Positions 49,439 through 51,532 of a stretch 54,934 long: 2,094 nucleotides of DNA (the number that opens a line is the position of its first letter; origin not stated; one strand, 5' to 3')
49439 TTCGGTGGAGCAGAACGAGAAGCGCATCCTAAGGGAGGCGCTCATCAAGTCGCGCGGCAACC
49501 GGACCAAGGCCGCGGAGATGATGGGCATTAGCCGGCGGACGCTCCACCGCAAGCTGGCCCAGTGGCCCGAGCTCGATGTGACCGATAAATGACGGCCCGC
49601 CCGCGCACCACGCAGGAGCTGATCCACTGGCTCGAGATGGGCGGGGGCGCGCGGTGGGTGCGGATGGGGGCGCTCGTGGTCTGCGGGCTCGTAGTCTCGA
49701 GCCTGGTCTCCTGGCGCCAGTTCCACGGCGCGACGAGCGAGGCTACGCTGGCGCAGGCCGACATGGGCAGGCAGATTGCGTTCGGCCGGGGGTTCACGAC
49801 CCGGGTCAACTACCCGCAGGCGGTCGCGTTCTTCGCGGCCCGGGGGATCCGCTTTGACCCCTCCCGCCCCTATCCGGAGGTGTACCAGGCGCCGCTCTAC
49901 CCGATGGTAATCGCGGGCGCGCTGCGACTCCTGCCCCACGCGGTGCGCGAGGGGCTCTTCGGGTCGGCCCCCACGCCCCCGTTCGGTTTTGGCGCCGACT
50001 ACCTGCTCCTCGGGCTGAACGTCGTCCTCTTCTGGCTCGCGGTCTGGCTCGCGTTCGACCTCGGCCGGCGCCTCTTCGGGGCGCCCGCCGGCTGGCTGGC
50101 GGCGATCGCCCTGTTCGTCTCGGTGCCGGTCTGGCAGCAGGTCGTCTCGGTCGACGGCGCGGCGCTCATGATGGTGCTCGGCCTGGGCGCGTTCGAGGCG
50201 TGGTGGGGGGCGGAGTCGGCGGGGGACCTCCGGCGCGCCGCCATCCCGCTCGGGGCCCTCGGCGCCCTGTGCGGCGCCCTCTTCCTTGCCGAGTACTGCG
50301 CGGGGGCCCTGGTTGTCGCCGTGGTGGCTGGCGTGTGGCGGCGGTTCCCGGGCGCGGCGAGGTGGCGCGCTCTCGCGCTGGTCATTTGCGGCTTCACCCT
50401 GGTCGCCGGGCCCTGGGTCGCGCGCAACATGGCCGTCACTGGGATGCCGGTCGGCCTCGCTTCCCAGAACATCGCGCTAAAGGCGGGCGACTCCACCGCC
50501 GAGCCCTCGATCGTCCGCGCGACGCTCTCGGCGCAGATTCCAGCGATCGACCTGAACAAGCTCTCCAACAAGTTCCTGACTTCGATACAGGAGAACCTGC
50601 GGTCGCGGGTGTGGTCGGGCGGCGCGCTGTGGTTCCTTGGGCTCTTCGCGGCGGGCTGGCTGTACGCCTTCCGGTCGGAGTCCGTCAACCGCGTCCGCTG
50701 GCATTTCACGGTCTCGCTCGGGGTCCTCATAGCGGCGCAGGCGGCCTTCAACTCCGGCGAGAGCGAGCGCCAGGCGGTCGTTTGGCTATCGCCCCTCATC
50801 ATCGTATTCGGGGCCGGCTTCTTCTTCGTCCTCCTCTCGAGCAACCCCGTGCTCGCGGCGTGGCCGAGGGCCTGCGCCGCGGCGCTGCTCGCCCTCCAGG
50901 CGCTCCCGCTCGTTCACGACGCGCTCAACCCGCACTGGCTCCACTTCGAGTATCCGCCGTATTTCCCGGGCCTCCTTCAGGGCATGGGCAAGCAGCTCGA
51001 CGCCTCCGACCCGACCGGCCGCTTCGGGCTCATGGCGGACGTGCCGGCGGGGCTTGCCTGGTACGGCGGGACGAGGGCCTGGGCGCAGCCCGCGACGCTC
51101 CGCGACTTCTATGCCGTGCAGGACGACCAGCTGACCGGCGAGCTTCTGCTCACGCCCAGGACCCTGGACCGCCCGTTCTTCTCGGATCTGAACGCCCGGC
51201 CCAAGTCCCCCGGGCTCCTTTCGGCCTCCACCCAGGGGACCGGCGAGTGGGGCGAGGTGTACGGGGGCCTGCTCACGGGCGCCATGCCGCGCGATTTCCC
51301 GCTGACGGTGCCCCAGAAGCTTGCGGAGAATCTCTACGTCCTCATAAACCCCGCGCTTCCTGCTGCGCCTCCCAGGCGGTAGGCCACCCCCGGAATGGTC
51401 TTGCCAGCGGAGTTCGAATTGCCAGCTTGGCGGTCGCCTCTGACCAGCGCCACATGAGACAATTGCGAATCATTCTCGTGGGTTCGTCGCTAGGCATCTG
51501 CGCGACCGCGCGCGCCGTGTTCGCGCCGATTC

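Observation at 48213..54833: Sigma-54 enhancer-binding response regulator translationally coupled to a large GT-C-like membrane protein, followed by an outer-membrane beta-barrel and a fused Wzc: candidate regulated exopolysaccharide or surface-polymer export module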

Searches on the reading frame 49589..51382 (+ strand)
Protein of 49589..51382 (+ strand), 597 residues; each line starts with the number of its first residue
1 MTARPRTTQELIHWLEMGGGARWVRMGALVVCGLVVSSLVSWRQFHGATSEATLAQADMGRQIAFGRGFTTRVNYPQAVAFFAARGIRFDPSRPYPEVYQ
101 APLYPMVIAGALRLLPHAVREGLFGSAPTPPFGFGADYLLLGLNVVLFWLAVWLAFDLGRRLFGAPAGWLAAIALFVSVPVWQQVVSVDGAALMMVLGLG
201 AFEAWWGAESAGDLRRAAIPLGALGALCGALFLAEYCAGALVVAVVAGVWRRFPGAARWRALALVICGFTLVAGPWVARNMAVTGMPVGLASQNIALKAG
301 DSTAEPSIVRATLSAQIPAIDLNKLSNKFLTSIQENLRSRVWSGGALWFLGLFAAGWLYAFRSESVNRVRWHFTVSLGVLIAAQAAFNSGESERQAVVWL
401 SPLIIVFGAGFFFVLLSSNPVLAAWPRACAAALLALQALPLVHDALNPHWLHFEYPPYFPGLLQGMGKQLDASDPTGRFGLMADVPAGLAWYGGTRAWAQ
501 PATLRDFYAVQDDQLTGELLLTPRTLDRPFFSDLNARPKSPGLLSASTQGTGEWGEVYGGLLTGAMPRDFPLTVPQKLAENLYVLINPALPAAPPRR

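Call 3: search_protein_families(library=pfam, proteins=[window:49589-51382:+], max_evalue=0.01)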
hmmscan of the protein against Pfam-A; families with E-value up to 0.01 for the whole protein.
window:49589-51382:+ (597 aa): 0 families

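Call 4: search_protein_families(library=ncbifam, proteins=[window:49589-51382:+], max_evalue=0.01)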
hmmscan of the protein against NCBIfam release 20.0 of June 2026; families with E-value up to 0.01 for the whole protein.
window:49589-51382:+ (597 aa): 1 family
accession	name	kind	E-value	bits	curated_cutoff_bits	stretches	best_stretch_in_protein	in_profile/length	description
NF047510.1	LIC_10190_fam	subfamily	0.00091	18.1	100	1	135-288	165-310/424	LIC_10190 family membrane protein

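Call 5: find_homologous_proteins(query=window:49589-51382:+)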
Query window:49589-51382:+ (597 aa): 755 proteins with E <= 0.001 among 8000 candidates; the best 120 are listed.
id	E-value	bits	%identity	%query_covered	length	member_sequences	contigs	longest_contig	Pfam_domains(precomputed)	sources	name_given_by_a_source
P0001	0.0e+0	1341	100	100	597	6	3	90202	-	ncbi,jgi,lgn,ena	jgi:hypothetical protein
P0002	0.0e+0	1185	87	100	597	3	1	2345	-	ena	-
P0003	0.0e+0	1147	86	100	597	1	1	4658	-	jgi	jgi:hypothetical protein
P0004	0.0e+0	1113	83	100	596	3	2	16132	-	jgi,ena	jgi:hypothetical protein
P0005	0.0e+0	1106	82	100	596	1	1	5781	-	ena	-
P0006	0.0e+0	1104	83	100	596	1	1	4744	-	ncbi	-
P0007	0.0e+0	1095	82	100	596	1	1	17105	-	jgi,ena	-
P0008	0.0e+0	1089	82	100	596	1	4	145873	-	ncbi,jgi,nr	ncbi:MAG TPA: hypothetical protein VN775_10605 [Opitutaceae bacterium]|nr:hypothetical protein [Opit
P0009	0.0e+0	1088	82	100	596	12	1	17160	-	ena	-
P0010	0.0e+0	1088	81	100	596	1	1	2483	-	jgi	-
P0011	0.0e+0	1080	82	100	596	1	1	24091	-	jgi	jgi:hypothetical protein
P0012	0.0e+0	1079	80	100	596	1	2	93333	-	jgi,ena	jgi:hypothetical protein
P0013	0.0e+0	1075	80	100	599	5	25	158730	-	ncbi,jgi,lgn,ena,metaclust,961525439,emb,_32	jgi:hypothetical protein|metaclust:\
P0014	0.0e+0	1056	81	100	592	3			-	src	-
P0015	0.0e+0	1055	79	100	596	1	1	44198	-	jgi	jgi:hypothetical protein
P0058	3.2e-287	972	71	99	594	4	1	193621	-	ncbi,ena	-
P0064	2.7e-285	966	71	99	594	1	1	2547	PF26626.1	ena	-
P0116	1.5e-260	884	66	99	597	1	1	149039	-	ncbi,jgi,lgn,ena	jgi:hypothetical protein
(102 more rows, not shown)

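Call 9: find_encoding_contigs(protein=window:49589-51382:+, flank=10000, max_places=3)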
Protein window:49589-51382:+ (597 aa): 5 contigs read that carry it; 3 places shown.
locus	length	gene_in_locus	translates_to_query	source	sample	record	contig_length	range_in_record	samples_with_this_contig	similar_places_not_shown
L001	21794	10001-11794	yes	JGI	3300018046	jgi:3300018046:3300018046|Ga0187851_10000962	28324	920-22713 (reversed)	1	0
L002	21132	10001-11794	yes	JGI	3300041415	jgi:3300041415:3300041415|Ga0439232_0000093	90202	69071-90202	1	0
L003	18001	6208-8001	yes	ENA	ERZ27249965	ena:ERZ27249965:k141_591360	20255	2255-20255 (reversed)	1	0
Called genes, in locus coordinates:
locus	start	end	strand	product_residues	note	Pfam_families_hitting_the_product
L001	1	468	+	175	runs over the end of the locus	PF09851:SHOCT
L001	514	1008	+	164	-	PF03473:MOSC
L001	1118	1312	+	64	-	-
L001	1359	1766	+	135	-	-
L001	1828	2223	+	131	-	PF01042:Ribonuc_L-PSP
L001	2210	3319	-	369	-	PF00730:HhH-GPD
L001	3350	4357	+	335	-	PF11858:DUF3378 (weak), PF01351:RNase_HII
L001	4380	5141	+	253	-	PF01351:RNase_HII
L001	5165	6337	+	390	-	PF00989:PAS (weak), PF08448:PAS_4, PF13188:PAS_8, PF00512:HisKA (weak), PF02518:HATPase_c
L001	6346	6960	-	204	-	-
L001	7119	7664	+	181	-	PF07638:Sigma70_ECF (weak), PF04542:Sigma70_r2, PF08281:Sigma70_r4_2, PF04545:Sigma70_r4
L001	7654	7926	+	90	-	-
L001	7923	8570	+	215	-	-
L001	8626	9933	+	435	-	PF00072:Response_reg, PF00158:Sigma54_activat, PF14532:Sigma54_activ_2, PF07728:AAA_5 (weak), PF25601:AAA_lid_14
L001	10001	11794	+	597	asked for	-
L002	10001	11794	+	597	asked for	-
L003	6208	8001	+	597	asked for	-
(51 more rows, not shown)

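Call 10: find_encoding_contigs(protein=P0116, flank=10000, max_places=1)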
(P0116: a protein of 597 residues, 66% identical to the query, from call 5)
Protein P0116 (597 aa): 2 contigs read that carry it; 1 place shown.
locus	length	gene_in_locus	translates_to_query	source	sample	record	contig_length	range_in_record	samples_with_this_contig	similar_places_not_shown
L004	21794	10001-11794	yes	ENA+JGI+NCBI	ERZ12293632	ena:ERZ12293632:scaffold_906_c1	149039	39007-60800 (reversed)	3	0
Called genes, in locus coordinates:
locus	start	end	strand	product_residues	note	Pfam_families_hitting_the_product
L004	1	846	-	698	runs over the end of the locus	PF03512:Glyco_hydro_52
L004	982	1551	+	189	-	PF13302:Acetyltransf_3, PF00583:Acetyltransf_1 (weak)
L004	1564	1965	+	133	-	-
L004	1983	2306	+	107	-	PF20319:DUF6614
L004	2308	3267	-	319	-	PF00730:HhH-GPD, PF00633:HHH (weak)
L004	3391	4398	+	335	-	PF11858:DUF3378 (weak), PF01351:RNase_HII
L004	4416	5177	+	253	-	PF01351:RNase_HII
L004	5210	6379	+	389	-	PF00989:PAS (faint), PF13188:PAS_8, PF08448:PAS_4, PF13426:PAS_9 (faint), PF00512:HisKA (weak), PF02518:HATPase_c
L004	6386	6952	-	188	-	-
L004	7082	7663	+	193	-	PF04542:Sigma70_r2, PF08281:Sigma70_r4_2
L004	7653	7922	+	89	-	-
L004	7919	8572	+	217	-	-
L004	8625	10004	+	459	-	PF00072:Response_reg, PF00158:Sigma54_activat, PF14532:Sigma54_activ_2, PF01078:Mg_chelatase (faint), PF00004:AAA (weak), PF07728:AAA_5 (weak), PF25601:AAA_lid_14, PF02954:HTH_8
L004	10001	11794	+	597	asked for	-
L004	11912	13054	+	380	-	PF10082:BBP2_2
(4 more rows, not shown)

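Call 11: find_encoding_contigs(protein=P0058, flank=10000, max_places=1)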
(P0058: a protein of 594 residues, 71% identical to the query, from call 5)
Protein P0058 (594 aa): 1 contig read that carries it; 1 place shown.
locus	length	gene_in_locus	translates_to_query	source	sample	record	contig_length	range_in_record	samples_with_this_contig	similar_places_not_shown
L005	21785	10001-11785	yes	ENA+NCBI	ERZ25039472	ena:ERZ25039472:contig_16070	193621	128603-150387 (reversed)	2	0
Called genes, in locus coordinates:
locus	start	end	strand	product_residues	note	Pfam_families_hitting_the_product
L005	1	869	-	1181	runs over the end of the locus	PF02811:PHP, PF07733:DNA_pol3_alpha, PF17657:DNA_pol3_finger, PF14579:HHH_6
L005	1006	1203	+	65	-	PF01165:Ribosomal_S21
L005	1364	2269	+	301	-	PF01261:AP_endonuc_2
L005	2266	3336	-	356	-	PF00730:HhH-GPD, PF00633:HHH (weak)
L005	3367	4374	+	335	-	PF11858:DUF3378 (weak), PF01351:RNase_HII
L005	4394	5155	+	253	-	PF01351:RNase_HII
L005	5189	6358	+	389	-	PF00989:PAS (weak), PF13188:PAS_8 (weak), PF08448:PAS_4 (weak), PF13426:PAS_9 (weak), PF00512:HisKA (weak), PF02518:HATPase_c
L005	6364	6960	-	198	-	-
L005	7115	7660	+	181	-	PF07638:Sigma70_ECF (faint), PF04542:Sigma70_r2, PF08281:Sigma70_r4_2, PF04545:Sigma70_r4 (weak)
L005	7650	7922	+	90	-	-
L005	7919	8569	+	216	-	-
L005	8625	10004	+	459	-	PF00072:Response_reg, PF00158:Sigma54_activat, PF14532:Sigma54_activ_2, PF07728:AAA_5 (weak), PF25601:AAA_lid_14, PF02954:HTH_8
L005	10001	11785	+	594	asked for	-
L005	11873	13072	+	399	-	-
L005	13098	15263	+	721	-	PF02706:Wzz (weak), PF01656:CbiA (faint), PF13614:AAA_31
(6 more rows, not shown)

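Call 12: search_protein_representatives(protein=window:49589-51382:+)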
Query: 597 residues. Proteins with E-value up to 0.001 (for the whole library): 717; up to 1e-10: 454; up to 1e-30: 156. The best 150 are listed.
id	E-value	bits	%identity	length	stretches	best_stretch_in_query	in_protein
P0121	6.5e-215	731.5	58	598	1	4-592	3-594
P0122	1.7e-202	690.5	57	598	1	3-592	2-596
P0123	2.0e-163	561.4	53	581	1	8-589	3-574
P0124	1.9e-150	518.6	51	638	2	214-593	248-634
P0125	7.4e-148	510.0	48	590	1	6-590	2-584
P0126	6.5e-145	500.3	48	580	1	4-592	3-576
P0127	4.3e-144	497.6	47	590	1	2-595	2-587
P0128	7.0e-141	487.0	44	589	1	8-596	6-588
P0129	1.3e-136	472.8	45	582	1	5-590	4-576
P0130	8.4e-124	430.6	45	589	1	2-593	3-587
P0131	2.8e-121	422.2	42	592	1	9-587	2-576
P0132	2.6e-112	392.6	40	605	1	10-590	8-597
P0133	1.9e-107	376.6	39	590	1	8-587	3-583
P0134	2.9e-107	376.0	55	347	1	243-589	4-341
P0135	1.8e-104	366.7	40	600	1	15-597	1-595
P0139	9.6e-97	341.2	33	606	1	9-590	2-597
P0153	9.8e-81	288.3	32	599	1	9-587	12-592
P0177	6.7e-48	179.9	28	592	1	8-538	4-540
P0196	2.8e-40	154.7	28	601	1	8-534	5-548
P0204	1.2e-37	146.0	32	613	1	9-584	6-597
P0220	7.3e-36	140.1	27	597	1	9-573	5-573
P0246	2.2e-33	131.9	29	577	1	6-592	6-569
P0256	8.2e-33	130.0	26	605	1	3-530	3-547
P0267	4.5e-32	127.6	27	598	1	9-570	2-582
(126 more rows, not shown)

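Call 14: search_protein_families(library=pfam, proteins=[window:49589-51382:+, P0064, P0128, P0139, P0153, P0177, P0196, P0220, P0256, P0267], max_evalue=1)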
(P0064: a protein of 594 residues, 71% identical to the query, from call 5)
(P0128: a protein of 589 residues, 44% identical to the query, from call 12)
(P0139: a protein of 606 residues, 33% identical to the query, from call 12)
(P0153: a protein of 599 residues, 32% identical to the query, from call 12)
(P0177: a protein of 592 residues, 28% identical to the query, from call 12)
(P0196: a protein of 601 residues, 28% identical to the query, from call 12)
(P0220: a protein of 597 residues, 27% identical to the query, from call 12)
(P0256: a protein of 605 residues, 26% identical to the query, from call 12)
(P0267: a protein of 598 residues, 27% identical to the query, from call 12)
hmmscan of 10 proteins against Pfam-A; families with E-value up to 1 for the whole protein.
window:49589-51382:+ (597 aa): 1 family
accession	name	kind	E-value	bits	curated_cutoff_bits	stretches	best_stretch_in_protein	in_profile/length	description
PF05545.16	FixQ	-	0.016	15.6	29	1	337-365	6-34/49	Cbb3-type cytochrome oxidase component FixQ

P0064 (594 aa): 2 families
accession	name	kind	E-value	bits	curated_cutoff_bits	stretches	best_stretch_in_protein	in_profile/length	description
PF13231.12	PMT_2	-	4.4e-05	24.2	26.1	1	145-272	29-154/160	Dolichyl-phosphate-mannose-protein mannosyltransferase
PF05545.16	FixQ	-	0.13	12.7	29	1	335-364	4-33/49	Cbb3-type cytochrome oxidase component FixQ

P0128 (589 aa): 0 families

P0139 (606 aa): 0 families

P0153 (599 aa): 0 families

P0177 (592 aa): 3 families
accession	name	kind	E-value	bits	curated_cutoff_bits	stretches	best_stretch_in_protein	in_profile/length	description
PF13231.12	PMT_2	-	0.00024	21.8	26.1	1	133-275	23-158/160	Dolichyl-phosphate-mannose-protein mannosyltransferase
PF19942.4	DUF6404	-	0.078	13.8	27.6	1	183-235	48-100/115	Family of unknown function (DUF6404)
PF24202.1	DUF7427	-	0.16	12.6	27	1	26-88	9-66/79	Family of unknown function (DUF7427)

P0196 (601 aa): 3 families
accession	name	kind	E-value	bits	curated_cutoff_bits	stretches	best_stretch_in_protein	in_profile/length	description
PF13231.12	PMT_2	-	1.4e-08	35.6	26.1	1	131-273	20-156/160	Dolichyl-phosphate-mannose-protein mannosyltransferase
PF02366.24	PMT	-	0.00087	19.4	22.7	1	100-250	46-197/245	Dolichyl-phosphate-mannose-protein mannosyltransferase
PF11028.14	TMEM260-like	-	0.096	12.9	24.2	1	154-253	80-173/179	Protein O-mannosyl-transferase TMEM260-like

P0220 (597 aa): 2 families
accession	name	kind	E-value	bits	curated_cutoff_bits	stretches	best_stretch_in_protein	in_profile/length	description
PF13231.12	PMT_2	-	1.2e-05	26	26.1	1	135-275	26-159/160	Dolichyl-phosphate-mannose-protein mannosyltransferase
PF25114.1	AtTam38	-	0.027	14.1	27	1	98-274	30-204/270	AtTam38 family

P0256 (605 aa): 1 family
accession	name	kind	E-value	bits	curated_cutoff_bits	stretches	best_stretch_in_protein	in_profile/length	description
PF13231.12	PMT_2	-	0.00013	22.6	26.1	1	154-286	33-157/160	Dolichyl-phosphate-mannose-protein mannosyltransferase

P0267 (598 aa): 0 families

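Call 18: search_solved_structures(query=A2, max_evalue=10, show_alignments=2)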
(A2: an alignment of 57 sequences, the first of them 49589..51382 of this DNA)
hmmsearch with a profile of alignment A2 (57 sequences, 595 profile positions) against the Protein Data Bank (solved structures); distinct sequences matched with E-value up to 10: 1.
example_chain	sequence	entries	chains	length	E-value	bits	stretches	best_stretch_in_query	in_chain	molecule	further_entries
9rql_A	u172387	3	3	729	0.019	16.4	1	134-267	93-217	Protein O-mannosyl-transferase TMEM260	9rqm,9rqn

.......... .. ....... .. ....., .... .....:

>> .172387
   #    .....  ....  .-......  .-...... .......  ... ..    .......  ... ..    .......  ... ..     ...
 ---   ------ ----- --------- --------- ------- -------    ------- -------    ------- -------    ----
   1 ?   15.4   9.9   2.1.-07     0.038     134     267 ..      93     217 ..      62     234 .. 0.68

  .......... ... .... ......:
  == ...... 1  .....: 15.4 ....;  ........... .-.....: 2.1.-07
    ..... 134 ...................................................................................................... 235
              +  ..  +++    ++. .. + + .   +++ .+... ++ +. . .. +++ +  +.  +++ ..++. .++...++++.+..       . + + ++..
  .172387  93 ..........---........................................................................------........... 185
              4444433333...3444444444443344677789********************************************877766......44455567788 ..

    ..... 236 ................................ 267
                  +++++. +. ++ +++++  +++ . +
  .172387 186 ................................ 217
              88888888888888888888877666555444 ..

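Call 19: predict_structure(alignment_id=A1)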
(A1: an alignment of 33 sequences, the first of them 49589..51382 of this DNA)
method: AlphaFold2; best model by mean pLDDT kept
length: 597 residues; sequences in the alignment: 33
mean_pLDDT: 67.0   pTM: 0.71
mean pLDDT of the five models: 67.0, 63.8, 61.3, 60.7, 60.6
residues with pLDDT >= 90: 133; 70-90: 174; 50-70: 108; < 50: 182
segments of 3 or more residues with pLDDT < 50: 1-4, 293-328, 330-345, 389-391, 448-457, 484-489, 497-597
pLDDT, mean of each block of 10 residues (from residue 1): 52 66 79 83 64 76 87 63 66 72 91 86 63 72 92 95 91 85 77 94 94 93 97 89 93 92 97 92 73 47 35 32 47 47 56 77 88 90 68 70 90 85 86 80 55 47 60 58 48 48 32 29 29 27 28 32 34 33 43 41
secondary structure, 60 per line:
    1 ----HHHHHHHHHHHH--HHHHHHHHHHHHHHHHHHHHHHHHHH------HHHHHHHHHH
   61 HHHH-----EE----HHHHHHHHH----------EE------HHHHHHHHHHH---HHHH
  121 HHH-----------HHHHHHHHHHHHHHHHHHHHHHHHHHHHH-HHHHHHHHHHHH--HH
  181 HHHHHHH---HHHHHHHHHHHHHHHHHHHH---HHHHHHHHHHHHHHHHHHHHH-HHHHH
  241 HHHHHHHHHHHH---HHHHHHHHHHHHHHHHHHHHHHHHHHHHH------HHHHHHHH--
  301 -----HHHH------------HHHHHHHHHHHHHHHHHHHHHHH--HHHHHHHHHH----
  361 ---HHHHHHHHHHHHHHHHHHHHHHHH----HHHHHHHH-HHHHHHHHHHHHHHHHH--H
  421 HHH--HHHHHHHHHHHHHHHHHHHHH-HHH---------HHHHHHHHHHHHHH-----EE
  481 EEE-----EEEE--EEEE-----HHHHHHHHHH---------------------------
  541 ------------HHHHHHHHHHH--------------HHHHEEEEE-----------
elements in order: H5-16 H19-44 H51-64 H76-84 H103-113 H117-123 H135-163 H165-176 H179-187 H191-210 H214-234 H236-252 H256-284 H291-298 H306-309 H322-344 H347-356 H364-387 H392-399 H401-417 H420-423 H426-446 H460-473 E479-483 E489-492 E495-498 H504-513 H553-563 H578-581 E582-586

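Call 22: fold_search(model_id=the predicted structure, library=pdb)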
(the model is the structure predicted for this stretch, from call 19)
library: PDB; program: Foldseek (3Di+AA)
matches with E <= 10: 984; with E <= 0.001: 13
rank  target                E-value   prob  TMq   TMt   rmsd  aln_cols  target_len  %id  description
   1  8pn9_A                3.1e-05  1.00  0.43  0.40  13.7       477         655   15  Structure of human oligosaccharyltransferase OST-A complex bound to NGI-1 (released 2024-05-08)
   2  8age_A                1.1e-04  1.00  0.41  0.39  11.5       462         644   13  Structure of yeast oligosaccharylransferase complex with acceptor peptide bound (released 2022-12-07)
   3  5ezm                  1.4e-04  1.00  0.38  0.42   9.7       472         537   13  Crystal Structure of ArnT from Cupriavidus metallidurans in the apo state (released 2016-02-17)
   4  6ezn_F                1.4e-04  1.00  0.35  0.33  14.4       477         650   13  Cryo-EM structure of the yeast oligosaccharyltransferase (OST) complex (released 2018-01-17)
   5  8b6l_I                1.5e-04  1.00  0.36  0.32  14.8       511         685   14  Subtomogram average of the human Sec61-TRAP-OSTA-translocon (released 2022-12-07)
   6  8agb_A                2.1e-04  1.00  0.41  0.39  11.2       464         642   12  Structure of yeast oligosaccharylransferase complex with lipid-linked oligosaccharide bound (released 2022-12-07)
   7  9n9j_I                2.6e-04  1.00  0.40  0.35  13.4       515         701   14  Structure of a GRP94 folding intermediate engaged with a CCDC134- and FKBP11-bound secretory translocon (released 2025-11-19)
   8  7oci_F                4.4e-04  1.00  0.40  0.38  11.9       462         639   13  Cryo-EM structure of yeast Ost6p containing oligosaccharyltransferase complex (released 2022-02-16)
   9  5f15                  4.4e-04  1.00  0.41  0.44   9.5       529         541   13  Crystal Structure of ArnT from Cupriavidus metallidurans bound to Undecaprenyl phosphate (released 2016-02-17)
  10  8if8_C                5.6e-04  1.00  0.32  0.32  19.3       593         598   13  Arabinosyltransferase AftA (released 2023-05-31)
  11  9dm5                  7.8e-04  1.00  0.28  0.39  15.9       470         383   15  Product-Bound mannosyltransferase PimE (released 2025-06-25)
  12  6c26_A                9.3e-04  1.00  0.42  0.39  13.4       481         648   14  The Cryo-EM structure of a eukaryotic oligosaccharyl transferase complex (released 2018-01-31)
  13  6s7t_A                9.6e-04  1.00  0.37  0.33  14.3       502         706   12  Cryo-EM structure of human oligosaccharyltransferase complex OST-B (released 2019-12-18)
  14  9i5k_A                1.2e-03  1.00  0.41  0.48   9.9       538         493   12  Structure of the Chaetomium thermophilum Pmt4 homodimer (C2 symmetry) (released 2025-12-24)
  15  8agc_A                1.2e-03  1.00  0.34  0.30  15.1       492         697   14  Structure of yeast oligosaccharylransferase complex with lipid-linked oligosaccharide and non-acceptor peptide bound (released 2022-12-07)
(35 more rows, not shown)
